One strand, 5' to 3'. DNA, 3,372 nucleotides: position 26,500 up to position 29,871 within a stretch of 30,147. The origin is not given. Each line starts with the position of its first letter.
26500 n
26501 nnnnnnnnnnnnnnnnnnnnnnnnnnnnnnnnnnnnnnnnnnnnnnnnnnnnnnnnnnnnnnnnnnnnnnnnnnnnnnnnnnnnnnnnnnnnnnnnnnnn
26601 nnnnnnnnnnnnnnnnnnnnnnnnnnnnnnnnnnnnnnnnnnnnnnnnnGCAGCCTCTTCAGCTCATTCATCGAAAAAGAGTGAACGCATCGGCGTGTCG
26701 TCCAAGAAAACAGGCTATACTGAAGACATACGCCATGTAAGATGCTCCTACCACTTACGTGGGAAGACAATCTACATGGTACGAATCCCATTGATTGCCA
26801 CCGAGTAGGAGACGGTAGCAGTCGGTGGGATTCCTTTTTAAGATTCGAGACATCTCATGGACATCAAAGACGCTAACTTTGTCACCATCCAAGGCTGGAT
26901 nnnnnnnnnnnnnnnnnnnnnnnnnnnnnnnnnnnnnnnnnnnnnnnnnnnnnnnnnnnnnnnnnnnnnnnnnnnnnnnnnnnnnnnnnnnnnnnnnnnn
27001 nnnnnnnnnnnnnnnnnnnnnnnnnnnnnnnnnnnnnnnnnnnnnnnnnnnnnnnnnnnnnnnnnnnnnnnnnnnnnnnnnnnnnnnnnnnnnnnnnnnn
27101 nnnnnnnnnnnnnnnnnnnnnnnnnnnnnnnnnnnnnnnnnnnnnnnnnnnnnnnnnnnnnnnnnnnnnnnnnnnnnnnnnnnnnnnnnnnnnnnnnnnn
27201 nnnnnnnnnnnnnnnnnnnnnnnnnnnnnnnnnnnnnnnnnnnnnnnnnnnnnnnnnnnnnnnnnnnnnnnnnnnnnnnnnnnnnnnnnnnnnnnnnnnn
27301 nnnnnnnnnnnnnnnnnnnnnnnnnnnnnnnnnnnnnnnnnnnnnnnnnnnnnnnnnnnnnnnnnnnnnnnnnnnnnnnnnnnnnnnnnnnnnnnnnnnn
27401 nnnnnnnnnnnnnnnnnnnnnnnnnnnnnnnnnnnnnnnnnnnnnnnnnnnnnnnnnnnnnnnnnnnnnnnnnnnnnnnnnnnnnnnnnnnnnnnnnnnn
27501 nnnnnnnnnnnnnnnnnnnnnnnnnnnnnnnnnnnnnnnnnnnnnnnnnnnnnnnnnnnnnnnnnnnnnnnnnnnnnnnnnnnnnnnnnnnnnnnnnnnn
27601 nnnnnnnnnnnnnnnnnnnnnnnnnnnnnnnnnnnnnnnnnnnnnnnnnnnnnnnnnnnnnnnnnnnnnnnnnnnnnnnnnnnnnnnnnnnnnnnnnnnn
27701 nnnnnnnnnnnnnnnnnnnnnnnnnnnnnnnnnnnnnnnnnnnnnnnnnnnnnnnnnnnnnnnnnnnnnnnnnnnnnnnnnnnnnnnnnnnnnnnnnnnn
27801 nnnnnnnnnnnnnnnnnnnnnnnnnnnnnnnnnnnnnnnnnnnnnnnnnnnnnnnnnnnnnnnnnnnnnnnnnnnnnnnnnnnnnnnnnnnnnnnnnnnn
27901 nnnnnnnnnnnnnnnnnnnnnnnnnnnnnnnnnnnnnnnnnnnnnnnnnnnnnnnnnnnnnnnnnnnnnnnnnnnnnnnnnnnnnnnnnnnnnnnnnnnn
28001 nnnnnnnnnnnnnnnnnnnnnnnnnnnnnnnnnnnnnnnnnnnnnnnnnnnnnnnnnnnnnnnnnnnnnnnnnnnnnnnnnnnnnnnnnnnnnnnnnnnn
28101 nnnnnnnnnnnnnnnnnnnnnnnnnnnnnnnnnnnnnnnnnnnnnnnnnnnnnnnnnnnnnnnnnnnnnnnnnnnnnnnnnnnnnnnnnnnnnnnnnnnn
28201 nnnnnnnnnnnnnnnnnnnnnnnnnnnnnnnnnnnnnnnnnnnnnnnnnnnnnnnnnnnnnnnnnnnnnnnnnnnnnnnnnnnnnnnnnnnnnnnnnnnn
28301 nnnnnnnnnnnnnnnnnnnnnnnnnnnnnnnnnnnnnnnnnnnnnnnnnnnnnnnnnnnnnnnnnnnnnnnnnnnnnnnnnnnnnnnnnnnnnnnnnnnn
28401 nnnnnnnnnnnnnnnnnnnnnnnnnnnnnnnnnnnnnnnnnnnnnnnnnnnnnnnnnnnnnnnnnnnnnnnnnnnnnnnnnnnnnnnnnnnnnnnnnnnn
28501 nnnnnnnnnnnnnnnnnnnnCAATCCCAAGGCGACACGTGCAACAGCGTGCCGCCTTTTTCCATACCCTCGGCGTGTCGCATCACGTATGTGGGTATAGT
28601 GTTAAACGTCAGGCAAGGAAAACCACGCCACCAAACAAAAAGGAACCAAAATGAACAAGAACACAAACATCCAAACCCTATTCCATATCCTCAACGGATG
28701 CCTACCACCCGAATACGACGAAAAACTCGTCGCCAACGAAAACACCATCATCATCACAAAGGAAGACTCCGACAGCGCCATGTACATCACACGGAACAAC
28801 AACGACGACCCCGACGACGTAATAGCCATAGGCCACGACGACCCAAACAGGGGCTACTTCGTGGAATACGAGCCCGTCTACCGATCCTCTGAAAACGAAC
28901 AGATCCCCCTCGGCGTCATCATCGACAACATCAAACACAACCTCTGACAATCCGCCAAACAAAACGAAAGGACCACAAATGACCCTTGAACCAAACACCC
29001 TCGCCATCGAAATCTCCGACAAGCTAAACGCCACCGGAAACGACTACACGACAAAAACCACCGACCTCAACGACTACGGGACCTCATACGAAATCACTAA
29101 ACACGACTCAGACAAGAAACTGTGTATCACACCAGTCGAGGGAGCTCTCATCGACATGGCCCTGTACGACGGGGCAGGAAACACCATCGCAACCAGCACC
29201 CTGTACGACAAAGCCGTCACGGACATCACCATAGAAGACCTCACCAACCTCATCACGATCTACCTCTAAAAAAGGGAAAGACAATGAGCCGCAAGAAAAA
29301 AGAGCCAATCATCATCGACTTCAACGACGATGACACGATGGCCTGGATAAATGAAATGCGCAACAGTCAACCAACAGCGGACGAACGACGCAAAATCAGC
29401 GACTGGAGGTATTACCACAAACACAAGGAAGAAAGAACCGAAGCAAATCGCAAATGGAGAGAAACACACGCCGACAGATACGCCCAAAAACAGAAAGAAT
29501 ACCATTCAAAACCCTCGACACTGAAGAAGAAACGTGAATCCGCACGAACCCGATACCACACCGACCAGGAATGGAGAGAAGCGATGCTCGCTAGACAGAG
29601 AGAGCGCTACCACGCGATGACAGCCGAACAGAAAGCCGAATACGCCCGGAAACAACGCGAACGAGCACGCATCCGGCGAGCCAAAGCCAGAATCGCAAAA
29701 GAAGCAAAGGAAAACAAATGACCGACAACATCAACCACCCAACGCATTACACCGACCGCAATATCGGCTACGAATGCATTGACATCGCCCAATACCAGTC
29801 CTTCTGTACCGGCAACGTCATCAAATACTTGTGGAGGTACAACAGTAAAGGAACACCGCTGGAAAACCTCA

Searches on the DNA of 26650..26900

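Call 82: search_rna_families(source=window, start=26650, end=26900, threshold=evalue, max_evalue=1)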
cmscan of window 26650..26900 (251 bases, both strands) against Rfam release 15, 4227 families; matches with E-value up to 1: 2.
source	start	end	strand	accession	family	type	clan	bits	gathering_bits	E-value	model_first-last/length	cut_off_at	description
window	26782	26834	+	RF04300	mir-39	Gene; miRNA;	CL00088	18.7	62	0.46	1-74/74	no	mir-39 microRNA precursor family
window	26654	26694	-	RF01125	sR4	Gene; snRNA; snoRNA; CD-box;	-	15.3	50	0.27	1-56/56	no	Small nucleolar RNA sR4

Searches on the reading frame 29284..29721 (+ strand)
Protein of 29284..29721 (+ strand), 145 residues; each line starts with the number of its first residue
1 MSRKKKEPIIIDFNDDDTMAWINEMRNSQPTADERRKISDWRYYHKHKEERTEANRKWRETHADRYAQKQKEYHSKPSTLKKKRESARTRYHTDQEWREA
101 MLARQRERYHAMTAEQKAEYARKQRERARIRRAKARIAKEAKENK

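Call 29: search_protein_families(library=phrogs, proteins=[window:29284-29721:+], max_evalue=0.01)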
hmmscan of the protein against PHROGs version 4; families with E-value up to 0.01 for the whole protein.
window:29284-29721:+ (145 aa): 0 families

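Call 64: search_solved_structures(query=window:29284-29721:+, max_evalue=5)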
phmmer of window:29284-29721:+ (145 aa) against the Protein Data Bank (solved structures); distinct sequences matched with E-value up to 5: 2.
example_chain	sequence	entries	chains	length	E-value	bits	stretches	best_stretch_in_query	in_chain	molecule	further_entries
2d3e_A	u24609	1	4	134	0.06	17.2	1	28-92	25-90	General control protein GCN4 and Tropomyosin 1 alpha chain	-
2efr_A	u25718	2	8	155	0.55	14.1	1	28-93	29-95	General control protein GCN4 and Tropomyosin 1 alpha chain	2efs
